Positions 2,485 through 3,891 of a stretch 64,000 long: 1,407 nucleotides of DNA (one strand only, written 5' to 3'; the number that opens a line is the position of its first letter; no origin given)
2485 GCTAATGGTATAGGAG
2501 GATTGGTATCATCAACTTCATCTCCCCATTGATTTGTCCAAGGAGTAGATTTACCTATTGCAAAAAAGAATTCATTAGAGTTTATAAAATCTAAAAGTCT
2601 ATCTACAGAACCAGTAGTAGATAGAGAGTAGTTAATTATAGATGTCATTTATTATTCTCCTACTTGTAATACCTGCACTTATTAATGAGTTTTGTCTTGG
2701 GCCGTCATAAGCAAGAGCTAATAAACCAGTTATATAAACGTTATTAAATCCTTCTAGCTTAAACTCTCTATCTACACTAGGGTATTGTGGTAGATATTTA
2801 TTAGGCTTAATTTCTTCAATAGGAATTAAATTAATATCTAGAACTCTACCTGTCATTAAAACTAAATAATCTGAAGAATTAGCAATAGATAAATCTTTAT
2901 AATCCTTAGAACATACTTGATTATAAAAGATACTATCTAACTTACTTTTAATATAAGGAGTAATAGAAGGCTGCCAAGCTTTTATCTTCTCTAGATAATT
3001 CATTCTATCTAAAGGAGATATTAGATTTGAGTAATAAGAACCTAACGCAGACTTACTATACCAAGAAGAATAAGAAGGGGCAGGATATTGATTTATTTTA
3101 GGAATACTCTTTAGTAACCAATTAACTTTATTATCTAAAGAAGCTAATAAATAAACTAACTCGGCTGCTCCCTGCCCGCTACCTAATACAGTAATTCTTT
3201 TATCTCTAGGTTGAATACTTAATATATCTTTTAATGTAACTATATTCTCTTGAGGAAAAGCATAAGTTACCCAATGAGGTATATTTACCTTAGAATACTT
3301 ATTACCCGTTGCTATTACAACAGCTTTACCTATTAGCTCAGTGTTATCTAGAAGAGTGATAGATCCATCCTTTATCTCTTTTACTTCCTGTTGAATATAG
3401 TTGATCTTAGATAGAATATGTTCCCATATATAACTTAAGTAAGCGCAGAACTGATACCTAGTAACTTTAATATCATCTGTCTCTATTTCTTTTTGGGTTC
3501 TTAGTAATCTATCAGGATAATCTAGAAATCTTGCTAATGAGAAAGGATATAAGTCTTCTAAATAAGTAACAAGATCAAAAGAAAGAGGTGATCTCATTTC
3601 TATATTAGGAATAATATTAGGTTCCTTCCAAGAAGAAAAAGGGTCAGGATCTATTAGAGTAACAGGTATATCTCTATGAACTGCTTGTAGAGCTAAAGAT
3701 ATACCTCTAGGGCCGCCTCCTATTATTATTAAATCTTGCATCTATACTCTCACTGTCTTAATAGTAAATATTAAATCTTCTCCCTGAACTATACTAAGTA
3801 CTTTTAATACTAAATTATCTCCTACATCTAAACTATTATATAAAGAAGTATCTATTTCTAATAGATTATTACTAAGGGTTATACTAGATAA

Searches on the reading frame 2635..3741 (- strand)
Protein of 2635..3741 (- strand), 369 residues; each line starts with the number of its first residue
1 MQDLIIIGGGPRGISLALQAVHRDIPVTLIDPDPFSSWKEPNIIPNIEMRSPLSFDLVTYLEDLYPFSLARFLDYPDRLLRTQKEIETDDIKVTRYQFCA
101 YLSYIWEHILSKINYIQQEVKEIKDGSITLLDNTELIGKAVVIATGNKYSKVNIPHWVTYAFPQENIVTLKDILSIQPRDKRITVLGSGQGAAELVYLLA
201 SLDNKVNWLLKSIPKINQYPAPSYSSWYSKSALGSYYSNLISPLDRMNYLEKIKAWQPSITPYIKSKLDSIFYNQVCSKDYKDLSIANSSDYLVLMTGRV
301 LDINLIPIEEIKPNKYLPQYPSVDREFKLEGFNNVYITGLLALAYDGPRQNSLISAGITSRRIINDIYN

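Call 116: search_protein_families(library=phrogs, proteins=[window:2635-3741:-], max_evalue=0.00001)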
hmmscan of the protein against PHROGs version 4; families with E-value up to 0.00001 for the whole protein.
window:2635-3741:- (369 aa): 2 families
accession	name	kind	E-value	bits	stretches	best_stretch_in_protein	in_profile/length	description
phrog_29209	-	unknown function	3.3e-66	224.5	1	6-367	5-330/337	-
phrog_6397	-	DNA, RNA and nucleotide metabolism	3.2e-06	27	0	115-207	87-181/473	ribonucleotide reductase large subunit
